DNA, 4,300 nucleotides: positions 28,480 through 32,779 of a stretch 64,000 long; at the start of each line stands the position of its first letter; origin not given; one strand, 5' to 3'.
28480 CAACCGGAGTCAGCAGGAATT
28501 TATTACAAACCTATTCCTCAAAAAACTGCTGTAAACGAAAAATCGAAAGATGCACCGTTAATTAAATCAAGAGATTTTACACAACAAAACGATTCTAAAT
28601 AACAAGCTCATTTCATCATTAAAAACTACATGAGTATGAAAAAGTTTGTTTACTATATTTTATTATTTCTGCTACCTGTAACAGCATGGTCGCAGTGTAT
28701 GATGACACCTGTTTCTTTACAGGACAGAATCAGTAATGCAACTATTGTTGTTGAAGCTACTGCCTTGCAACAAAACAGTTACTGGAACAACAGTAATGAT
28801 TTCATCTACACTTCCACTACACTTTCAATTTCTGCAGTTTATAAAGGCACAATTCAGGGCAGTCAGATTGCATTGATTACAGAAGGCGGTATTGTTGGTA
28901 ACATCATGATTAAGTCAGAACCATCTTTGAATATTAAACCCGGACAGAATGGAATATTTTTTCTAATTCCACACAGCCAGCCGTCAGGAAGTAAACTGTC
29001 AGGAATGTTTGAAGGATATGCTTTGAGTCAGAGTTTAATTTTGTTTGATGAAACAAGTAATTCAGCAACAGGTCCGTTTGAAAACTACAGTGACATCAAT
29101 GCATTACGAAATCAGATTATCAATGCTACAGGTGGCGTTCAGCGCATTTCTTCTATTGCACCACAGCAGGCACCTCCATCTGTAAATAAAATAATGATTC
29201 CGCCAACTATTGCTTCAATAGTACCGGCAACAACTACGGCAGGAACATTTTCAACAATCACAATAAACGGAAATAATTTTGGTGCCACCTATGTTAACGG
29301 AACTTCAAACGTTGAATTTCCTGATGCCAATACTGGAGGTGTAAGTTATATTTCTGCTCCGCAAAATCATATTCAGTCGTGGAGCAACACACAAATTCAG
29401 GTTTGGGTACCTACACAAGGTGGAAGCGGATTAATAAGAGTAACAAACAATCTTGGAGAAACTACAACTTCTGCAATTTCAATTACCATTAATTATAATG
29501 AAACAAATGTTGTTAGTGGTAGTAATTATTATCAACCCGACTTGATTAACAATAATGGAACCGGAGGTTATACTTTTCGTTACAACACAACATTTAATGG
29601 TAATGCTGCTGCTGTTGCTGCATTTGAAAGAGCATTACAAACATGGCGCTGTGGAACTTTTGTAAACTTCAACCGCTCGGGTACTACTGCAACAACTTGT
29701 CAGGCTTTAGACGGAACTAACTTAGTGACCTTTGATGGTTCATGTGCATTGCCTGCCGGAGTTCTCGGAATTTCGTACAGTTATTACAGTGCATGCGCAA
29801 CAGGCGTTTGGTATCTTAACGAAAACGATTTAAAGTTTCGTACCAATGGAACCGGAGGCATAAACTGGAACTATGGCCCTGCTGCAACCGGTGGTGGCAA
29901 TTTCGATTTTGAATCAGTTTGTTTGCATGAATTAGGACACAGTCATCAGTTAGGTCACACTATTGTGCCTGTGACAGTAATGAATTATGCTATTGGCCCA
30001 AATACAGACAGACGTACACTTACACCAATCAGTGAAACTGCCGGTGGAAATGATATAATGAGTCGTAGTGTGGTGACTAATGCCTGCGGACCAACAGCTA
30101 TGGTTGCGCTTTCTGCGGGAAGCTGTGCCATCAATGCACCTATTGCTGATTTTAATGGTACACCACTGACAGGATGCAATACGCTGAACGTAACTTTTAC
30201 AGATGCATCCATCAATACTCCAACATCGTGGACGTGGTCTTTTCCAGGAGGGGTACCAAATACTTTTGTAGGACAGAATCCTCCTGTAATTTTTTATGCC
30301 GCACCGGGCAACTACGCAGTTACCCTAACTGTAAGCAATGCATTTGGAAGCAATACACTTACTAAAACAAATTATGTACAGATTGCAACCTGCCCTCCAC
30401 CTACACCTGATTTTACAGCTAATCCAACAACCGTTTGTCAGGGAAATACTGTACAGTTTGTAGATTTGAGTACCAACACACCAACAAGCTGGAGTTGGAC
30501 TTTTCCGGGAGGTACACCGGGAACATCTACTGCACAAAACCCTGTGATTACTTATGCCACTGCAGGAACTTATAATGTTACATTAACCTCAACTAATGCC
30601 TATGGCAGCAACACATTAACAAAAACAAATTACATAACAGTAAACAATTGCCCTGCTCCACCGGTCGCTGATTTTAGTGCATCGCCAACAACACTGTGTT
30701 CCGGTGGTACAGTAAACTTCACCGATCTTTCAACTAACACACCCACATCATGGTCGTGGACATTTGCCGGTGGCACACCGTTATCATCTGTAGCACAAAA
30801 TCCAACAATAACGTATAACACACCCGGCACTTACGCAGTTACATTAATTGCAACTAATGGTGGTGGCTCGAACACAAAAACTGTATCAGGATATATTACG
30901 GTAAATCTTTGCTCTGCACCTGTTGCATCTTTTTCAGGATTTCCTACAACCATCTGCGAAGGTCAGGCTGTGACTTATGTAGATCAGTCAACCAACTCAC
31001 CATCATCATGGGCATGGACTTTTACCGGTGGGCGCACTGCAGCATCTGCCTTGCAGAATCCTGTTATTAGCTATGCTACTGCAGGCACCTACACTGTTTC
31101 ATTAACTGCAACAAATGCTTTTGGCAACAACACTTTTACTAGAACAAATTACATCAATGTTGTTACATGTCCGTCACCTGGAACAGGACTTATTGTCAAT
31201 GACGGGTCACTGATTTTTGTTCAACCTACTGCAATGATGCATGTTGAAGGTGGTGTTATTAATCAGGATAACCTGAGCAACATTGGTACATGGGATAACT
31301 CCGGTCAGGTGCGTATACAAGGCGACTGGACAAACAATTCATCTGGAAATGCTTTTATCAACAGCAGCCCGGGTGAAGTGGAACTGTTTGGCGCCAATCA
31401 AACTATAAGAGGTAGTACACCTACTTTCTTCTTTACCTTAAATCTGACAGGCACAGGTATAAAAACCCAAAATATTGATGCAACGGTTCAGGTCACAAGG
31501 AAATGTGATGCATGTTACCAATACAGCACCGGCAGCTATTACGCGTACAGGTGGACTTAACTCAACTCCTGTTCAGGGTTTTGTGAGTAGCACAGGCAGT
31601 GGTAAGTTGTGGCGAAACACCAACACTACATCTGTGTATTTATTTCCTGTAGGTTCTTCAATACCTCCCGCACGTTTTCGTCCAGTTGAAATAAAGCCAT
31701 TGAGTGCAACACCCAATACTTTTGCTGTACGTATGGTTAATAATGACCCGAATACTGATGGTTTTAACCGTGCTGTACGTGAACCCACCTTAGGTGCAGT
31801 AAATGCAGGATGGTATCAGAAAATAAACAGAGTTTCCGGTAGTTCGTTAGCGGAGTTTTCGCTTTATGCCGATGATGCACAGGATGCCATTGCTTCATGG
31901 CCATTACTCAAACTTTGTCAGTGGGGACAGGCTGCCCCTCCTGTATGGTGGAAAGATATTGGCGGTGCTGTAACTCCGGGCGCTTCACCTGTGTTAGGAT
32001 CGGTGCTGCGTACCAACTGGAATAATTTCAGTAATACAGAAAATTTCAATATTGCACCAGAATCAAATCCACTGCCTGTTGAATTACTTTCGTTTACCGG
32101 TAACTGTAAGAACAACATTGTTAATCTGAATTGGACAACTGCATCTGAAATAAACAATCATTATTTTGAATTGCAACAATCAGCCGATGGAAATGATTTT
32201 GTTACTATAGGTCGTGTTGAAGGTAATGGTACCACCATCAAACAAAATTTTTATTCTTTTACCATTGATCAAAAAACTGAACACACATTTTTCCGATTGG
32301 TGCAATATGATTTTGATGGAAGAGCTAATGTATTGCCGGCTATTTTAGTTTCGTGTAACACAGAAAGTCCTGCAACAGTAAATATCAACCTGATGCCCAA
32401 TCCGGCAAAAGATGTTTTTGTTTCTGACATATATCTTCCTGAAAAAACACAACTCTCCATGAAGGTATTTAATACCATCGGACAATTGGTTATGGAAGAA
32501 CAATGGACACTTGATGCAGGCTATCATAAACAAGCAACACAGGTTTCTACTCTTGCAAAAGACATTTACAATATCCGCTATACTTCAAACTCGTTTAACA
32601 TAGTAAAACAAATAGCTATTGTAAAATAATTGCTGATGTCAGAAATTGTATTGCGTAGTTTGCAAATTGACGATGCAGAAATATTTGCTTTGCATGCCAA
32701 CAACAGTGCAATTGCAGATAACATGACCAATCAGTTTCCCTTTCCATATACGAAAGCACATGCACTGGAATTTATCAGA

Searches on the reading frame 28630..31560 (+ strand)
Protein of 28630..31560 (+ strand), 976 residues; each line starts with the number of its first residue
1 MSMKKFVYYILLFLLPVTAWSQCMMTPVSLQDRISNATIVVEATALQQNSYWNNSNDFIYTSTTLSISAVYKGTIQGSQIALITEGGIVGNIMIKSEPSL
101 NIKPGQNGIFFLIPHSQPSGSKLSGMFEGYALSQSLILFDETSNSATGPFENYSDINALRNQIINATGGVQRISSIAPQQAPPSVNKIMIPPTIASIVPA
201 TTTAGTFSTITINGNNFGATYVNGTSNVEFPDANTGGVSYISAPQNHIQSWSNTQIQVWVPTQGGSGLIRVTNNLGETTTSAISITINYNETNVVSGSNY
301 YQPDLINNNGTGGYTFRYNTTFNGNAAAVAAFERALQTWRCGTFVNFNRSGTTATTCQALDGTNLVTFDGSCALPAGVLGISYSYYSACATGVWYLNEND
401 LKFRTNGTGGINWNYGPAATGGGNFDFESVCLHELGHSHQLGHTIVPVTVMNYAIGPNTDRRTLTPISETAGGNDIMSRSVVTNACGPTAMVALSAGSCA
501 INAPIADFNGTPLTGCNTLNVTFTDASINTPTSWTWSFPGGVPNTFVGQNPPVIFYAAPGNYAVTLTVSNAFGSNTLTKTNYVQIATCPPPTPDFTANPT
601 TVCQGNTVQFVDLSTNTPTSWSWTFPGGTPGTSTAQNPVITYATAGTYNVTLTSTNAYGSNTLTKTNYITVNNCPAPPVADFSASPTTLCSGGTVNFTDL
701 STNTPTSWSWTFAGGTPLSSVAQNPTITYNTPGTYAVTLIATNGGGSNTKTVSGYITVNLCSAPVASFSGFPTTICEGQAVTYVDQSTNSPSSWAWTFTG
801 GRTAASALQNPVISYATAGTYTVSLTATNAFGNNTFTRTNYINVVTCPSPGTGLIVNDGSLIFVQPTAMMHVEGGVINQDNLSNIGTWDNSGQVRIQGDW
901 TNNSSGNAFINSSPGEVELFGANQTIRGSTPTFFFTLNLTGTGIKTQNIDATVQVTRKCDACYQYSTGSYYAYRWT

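Call 23: search_protein_families(library=pfam, proteins=[window:28630-31560:+], max_evalue=0.0001)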
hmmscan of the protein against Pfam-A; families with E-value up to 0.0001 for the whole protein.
window:28630-31560:+ (976 aa): 3 families
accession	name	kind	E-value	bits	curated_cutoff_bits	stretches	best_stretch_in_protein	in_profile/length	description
PF18911.6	PKD_4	-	1.6e-49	166.3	27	4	590-671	3-85/85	PKD domain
PF00801.26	PKD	-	2.8e-40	136.6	23.5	4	596-666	5-77/80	PKD domain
PF18981.6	InlK_D3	-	6.2e-09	36.3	25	0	811-835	42-66/75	Internalin K domain (D3/D4)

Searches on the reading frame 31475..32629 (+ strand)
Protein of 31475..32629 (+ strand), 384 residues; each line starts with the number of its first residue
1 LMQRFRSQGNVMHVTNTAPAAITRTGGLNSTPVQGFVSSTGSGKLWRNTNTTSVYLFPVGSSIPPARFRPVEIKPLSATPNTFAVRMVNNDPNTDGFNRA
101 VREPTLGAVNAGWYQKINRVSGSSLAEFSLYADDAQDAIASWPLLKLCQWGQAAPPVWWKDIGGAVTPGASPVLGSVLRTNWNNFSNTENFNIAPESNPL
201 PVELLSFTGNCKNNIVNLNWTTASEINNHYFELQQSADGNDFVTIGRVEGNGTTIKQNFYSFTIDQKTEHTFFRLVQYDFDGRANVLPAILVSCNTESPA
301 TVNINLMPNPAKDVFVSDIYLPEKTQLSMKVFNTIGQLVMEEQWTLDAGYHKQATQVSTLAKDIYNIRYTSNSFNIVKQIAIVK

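Call 23: search_protein_families(library=pfam, proteins=[window:31475-32629:+], max_evalue=0.0001)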
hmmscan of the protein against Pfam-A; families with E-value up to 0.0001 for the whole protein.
window:31475-32629:+ (384 aa): 1 family
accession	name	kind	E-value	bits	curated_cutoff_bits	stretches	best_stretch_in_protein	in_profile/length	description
PF18962.6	Por_Secre_tail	-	7.1e-08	33.1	27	1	308-382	3-75/75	Secretion system C-terminal sorting domain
